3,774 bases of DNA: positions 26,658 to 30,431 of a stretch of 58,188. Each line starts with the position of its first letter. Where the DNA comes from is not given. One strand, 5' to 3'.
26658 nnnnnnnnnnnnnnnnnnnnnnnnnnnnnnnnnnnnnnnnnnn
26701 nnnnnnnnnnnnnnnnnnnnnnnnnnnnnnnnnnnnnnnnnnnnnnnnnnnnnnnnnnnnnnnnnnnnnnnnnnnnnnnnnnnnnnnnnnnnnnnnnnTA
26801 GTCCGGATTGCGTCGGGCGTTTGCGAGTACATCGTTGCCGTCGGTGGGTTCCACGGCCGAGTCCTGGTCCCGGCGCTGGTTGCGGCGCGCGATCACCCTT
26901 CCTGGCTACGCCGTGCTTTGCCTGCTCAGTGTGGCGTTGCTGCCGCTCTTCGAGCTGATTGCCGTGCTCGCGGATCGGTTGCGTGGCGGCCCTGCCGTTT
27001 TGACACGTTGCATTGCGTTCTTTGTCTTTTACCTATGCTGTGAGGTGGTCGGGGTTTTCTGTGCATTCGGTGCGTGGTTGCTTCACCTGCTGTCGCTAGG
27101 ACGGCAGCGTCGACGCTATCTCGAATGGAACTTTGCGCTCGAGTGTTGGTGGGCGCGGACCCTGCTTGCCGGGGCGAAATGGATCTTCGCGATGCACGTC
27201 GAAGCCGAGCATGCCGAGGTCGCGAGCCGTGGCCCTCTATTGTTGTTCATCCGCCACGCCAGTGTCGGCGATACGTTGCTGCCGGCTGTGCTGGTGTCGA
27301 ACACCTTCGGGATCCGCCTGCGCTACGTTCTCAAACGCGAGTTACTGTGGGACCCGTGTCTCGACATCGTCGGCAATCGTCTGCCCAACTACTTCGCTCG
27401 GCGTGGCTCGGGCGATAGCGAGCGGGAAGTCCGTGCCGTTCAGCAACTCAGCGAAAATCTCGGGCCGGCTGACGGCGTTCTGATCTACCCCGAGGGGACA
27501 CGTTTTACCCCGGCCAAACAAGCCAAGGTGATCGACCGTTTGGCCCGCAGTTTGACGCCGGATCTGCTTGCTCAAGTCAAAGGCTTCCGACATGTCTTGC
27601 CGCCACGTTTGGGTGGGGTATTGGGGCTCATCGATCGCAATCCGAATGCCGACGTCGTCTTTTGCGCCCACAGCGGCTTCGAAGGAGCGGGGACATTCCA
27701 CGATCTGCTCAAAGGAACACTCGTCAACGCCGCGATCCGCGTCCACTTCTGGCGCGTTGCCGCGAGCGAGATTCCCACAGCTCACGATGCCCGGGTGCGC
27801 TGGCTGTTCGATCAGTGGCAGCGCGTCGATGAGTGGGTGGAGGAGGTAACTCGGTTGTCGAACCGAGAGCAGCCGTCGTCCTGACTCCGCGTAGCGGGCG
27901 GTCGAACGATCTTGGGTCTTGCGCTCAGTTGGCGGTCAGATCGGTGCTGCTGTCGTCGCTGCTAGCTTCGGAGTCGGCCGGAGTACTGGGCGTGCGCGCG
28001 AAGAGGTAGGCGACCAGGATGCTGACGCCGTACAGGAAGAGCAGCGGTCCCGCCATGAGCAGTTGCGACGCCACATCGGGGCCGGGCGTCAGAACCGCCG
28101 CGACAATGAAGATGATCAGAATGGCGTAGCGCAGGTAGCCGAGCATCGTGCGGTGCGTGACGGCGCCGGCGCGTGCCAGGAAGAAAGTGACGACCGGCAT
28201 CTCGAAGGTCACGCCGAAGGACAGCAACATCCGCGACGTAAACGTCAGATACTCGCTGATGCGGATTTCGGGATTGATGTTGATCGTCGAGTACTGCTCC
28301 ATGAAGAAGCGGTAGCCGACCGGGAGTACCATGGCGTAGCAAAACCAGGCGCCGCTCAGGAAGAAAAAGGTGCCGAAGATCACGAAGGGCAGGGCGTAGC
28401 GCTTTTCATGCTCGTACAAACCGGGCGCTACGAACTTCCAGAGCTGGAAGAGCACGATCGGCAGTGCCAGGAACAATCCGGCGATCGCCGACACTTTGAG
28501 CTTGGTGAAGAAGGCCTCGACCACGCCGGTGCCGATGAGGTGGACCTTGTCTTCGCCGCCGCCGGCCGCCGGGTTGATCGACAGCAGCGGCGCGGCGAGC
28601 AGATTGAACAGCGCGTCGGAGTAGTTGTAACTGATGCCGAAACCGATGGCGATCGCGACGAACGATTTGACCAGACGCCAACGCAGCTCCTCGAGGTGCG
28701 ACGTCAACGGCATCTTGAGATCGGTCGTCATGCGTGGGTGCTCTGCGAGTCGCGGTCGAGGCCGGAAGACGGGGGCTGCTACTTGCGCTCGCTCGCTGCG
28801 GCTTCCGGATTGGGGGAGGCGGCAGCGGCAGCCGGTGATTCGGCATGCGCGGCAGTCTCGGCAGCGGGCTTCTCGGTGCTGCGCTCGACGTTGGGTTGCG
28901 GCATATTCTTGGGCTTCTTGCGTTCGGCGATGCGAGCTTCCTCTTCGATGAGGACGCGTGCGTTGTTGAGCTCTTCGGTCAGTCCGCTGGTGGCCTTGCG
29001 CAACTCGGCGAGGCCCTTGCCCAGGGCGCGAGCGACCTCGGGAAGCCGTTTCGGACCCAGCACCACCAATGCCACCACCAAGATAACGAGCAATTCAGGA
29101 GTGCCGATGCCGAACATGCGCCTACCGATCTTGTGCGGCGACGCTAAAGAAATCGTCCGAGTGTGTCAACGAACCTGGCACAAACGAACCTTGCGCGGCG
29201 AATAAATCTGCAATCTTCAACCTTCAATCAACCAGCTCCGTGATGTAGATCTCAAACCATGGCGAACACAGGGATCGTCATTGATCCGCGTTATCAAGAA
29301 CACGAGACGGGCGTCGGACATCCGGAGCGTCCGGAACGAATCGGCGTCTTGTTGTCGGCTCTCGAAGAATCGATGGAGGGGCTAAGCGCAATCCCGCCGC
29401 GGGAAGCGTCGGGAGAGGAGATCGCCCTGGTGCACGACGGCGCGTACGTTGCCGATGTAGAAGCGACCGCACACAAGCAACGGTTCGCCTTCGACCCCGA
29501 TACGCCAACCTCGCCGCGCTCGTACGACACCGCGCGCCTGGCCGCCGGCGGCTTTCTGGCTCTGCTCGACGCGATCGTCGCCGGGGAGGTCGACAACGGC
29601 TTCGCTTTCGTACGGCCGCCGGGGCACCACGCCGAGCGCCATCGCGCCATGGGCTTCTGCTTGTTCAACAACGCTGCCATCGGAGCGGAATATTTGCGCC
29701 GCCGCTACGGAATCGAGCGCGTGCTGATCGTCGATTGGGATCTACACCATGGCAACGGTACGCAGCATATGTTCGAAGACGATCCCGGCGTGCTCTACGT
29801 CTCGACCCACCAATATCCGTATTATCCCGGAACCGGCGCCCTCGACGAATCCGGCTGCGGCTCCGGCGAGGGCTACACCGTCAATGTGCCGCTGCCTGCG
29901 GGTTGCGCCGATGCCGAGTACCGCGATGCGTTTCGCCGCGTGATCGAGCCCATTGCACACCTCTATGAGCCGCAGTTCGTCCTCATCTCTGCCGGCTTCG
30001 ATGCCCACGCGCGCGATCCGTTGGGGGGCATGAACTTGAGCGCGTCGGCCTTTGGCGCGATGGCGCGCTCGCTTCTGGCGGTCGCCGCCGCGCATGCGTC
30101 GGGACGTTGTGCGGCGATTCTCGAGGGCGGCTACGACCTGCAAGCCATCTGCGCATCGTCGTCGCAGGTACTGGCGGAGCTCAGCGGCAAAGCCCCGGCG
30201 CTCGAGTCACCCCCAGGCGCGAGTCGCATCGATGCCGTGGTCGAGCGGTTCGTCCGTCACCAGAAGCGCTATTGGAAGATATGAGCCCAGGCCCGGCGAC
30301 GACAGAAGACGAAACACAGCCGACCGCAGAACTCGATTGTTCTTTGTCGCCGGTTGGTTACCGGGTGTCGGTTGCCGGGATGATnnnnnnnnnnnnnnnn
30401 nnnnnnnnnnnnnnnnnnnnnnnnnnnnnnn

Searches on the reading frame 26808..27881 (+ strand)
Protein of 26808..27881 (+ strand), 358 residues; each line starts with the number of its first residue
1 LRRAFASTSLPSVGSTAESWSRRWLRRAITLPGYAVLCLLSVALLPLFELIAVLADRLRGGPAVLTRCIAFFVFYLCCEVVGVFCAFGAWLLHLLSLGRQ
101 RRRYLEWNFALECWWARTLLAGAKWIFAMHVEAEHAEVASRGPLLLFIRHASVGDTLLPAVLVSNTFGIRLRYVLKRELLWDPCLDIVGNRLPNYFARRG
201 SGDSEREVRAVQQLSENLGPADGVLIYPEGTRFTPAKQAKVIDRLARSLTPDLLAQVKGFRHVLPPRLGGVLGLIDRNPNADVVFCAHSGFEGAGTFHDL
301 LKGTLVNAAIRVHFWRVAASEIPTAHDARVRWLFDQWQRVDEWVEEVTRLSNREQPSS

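Call 63: search_protein_families(library=pfam, proteins=[window:26808-27881:+], max_evalue=0.00001)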
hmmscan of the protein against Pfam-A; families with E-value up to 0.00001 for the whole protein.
window:26808-27881:+ (358 aa): 1 family
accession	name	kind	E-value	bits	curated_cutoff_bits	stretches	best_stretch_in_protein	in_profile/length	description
PF01553.26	Acyltransferase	-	2.3e-08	34.4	23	1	134-235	5-105/132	Acyltransferase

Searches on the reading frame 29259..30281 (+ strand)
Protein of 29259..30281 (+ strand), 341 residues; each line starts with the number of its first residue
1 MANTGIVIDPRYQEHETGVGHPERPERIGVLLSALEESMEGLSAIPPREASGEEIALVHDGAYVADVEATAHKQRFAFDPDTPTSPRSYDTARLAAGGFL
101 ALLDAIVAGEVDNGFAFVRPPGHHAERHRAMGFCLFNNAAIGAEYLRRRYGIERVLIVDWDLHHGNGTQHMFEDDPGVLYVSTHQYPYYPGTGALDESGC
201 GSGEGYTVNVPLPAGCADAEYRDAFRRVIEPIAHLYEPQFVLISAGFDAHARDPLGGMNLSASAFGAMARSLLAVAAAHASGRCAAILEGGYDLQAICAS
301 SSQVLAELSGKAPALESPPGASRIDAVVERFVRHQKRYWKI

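Call 63: search_protein_families(library=pfam, proteins=[window:29259-30281:+], max_evalue=0.00001)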
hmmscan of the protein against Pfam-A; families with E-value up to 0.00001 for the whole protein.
window:29259-30281:+ (341 aa): 1 family
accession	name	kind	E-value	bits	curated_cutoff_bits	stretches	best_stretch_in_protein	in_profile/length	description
PF00850.24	Hist_deacetyl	-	1.1e-100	337.3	27.9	1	21-307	1-297/298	Histone deacetylase domain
